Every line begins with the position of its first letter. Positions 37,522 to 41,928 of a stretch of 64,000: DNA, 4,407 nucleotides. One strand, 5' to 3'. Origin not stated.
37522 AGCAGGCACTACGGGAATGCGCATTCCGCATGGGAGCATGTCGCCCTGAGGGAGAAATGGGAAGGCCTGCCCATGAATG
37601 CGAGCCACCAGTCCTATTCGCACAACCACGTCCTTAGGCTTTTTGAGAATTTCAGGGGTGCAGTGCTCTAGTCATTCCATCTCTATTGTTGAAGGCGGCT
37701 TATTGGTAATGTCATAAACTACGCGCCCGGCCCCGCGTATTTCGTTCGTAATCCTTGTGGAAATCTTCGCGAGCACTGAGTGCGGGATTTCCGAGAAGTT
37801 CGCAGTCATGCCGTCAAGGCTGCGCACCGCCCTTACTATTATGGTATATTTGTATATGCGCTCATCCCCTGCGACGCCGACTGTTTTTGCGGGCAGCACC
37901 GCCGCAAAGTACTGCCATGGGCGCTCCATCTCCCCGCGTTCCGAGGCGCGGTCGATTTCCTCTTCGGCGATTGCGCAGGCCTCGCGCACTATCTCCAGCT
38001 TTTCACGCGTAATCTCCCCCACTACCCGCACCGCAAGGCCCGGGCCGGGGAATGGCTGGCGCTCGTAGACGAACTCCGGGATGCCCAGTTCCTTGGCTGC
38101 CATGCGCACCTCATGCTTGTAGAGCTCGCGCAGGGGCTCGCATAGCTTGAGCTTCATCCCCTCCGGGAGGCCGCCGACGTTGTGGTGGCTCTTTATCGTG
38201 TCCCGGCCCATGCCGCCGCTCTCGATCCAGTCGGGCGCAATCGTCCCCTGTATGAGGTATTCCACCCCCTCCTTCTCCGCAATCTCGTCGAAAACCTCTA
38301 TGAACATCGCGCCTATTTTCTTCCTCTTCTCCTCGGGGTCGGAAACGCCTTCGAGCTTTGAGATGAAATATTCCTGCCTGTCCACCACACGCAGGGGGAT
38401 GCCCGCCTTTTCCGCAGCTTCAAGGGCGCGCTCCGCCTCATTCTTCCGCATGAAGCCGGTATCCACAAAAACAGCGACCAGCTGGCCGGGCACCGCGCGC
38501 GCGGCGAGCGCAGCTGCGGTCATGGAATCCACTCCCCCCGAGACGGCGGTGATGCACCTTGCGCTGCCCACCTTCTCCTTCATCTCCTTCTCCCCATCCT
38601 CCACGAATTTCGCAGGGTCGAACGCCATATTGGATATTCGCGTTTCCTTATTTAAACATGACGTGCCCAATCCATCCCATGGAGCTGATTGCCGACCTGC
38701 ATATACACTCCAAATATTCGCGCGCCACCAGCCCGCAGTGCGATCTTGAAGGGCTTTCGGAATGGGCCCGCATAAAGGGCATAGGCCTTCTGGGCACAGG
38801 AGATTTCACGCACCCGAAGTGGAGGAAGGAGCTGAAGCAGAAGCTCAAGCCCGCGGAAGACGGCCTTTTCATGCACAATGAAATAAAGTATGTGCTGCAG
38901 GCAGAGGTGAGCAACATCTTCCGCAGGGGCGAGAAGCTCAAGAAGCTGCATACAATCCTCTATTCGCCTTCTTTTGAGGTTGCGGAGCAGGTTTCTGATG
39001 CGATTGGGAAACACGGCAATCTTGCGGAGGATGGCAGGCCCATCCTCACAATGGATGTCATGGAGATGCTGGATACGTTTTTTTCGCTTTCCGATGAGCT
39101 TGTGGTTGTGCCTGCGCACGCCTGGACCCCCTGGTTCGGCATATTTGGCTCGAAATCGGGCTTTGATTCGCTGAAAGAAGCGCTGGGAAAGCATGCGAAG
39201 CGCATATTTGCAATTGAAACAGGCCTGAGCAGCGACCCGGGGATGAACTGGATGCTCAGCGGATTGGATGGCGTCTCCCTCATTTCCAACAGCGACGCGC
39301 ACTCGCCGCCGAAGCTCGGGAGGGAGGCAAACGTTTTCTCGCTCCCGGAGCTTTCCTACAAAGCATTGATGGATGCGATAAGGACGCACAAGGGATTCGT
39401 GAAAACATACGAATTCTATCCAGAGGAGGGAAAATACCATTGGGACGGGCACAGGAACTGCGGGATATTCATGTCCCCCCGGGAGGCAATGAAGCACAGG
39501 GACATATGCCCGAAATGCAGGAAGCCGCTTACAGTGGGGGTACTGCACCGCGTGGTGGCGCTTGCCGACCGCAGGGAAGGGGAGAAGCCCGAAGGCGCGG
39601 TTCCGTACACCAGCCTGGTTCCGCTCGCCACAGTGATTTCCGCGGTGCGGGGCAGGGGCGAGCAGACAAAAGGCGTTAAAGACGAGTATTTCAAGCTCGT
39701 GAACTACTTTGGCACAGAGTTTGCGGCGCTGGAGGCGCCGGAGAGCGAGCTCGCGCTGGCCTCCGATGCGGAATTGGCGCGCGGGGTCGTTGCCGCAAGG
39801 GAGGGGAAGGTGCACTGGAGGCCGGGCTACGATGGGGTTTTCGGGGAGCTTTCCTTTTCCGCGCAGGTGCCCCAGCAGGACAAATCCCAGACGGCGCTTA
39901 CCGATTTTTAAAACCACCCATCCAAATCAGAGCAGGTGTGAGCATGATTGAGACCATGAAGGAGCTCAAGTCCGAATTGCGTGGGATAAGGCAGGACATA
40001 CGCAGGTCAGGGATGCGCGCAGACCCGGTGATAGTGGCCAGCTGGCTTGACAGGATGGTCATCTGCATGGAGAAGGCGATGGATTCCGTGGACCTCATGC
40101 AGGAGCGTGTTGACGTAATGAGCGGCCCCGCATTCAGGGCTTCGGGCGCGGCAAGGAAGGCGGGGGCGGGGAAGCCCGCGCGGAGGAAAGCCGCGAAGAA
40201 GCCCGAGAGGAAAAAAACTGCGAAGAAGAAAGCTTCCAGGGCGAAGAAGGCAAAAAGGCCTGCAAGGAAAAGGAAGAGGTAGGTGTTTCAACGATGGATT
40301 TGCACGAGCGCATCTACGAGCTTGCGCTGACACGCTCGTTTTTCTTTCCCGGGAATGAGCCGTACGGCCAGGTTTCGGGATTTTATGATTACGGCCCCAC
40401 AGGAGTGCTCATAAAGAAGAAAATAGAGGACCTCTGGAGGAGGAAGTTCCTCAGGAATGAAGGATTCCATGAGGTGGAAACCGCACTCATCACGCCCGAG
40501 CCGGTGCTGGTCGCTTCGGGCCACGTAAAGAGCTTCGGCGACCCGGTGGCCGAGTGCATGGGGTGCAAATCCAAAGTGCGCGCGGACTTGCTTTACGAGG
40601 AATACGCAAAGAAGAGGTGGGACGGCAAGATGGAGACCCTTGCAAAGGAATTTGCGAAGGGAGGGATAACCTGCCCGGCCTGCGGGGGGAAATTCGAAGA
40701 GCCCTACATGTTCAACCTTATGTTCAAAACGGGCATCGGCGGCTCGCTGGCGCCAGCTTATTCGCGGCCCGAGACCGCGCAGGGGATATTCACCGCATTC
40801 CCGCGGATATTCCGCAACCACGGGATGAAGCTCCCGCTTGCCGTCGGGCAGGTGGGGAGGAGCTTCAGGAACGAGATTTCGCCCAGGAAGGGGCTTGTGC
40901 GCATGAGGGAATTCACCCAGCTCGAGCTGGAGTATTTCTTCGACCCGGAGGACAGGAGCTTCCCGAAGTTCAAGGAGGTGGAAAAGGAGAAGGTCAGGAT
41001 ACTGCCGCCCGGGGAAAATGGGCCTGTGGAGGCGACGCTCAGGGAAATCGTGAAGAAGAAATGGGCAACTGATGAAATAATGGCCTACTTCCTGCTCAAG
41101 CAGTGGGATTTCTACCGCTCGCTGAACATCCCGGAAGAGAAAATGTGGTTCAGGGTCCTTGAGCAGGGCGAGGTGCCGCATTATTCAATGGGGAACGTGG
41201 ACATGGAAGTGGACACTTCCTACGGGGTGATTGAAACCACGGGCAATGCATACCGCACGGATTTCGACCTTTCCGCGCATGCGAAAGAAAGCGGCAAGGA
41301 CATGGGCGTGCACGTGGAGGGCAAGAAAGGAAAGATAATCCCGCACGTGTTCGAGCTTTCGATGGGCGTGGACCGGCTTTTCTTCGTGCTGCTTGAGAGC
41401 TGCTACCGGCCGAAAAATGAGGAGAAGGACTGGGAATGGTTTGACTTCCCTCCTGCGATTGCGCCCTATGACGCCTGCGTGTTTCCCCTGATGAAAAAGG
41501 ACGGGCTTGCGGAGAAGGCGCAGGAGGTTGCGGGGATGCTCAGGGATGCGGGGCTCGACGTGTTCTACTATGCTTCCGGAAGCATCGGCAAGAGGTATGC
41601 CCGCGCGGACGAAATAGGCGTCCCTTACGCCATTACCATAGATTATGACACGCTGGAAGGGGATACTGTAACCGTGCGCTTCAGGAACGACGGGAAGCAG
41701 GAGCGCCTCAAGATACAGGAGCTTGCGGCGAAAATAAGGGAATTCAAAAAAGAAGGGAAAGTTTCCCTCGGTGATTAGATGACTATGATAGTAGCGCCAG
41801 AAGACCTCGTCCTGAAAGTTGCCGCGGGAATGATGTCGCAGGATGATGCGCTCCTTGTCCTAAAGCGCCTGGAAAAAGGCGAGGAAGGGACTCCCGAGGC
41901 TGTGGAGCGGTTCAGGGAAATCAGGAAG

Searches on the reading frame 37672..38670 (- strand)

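Call 11: search_protein_families(library=pfam, proteins=[window:37672-38670:-], max_evalue=0.01)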
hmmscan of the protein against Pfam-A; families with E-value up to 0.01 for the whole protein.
window:37672-38670:- (332 aa): 7 families
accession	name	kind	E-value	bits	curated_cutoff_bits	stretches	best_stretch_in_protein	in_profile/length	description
PF00958.27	GMP_synt_C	-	5.1e-36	123.1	27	1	244-331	5-92/92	GMP synthase C terminal domain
PF02540.23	NAD_synthase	-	1.6e-11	44.3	21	1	31-104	13-87/242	NAD synthase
PF06508.19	QueC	-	1.9e-06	28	22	1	39-198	2-176/210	Queuosine biosynthesis protein QueC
PF01171.26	ATP_bind_3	-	5.1e-06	26.8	27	1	39-197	2-161/182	PP-loop family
PF00733.27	Asn_synthase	-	0.00048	20.3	21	1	41-94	22-75/354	Asparagine synthase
PF03054.22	tRNA_Me_trans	-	0.00081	19.5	20.6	0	38-105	2-79/202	tRNA methyl transferase HUP domain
PF01507.26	PAPS_reduct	-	0.0013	19.2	22.5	1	39-115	2-77/175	Phosphoadenosine phosphosulfate reductase domain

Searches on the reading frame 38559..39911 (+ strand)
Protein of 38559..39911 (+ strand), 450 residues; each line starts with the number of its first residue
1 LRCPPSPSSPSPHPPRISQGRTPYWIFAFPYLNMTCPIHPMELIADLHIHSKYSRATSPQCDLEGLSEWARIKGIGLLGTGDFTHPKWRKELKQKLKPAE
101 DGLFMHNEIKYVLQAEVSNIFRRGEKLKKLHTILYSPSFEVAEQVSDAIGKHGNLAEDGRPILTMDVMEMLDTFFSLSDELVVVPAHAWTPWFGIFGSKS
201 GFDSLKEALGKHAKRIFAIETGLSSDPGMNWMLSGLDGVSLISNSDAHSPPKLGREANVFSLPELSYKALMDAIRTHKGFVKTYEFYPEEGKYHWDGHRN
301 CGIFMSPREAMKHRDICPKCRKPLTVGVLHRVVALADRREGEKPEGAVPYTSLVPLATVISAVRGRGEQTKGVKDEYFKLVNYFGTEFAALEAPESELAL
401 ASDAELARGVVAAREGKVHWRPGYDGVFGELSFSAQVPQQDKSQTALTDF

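Call 11: search_protein_families(library=pfam, proteins=[window:38559-39911:+], max_evalue=0.01)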
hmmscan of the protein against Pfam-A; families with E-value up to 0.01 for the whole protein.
window:38559-39911:+ (450 aa): 1 family
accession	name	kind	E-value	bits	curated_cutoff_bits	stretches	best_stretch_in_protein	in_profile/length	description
PF13263.12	PHP_C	-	0.00019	21.3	21.3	1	242-276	19-53/56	PHP-associated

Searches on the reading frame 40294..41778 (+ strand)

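Call 61: search_protein_families(library=pfam, proteins=[window:40294-41778:+], max_evalue=0.001)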
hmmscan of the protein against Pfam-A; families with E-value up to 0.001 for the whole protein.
window:40294-41778:+ (494 aa): 2 families
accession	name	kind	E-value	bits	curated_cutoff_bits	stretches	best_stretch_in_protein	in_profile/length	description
PF03129.25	HGTP_anticodon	-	4.1e-23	81.8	21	1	394-483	2-93/94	Anticodon binding domain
PF00587.30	tRNA-synt_2b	-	5.7e-10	40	29.3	1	158-238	14-92/179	tRNA synthetase class II core domain (G, H, P, S and T)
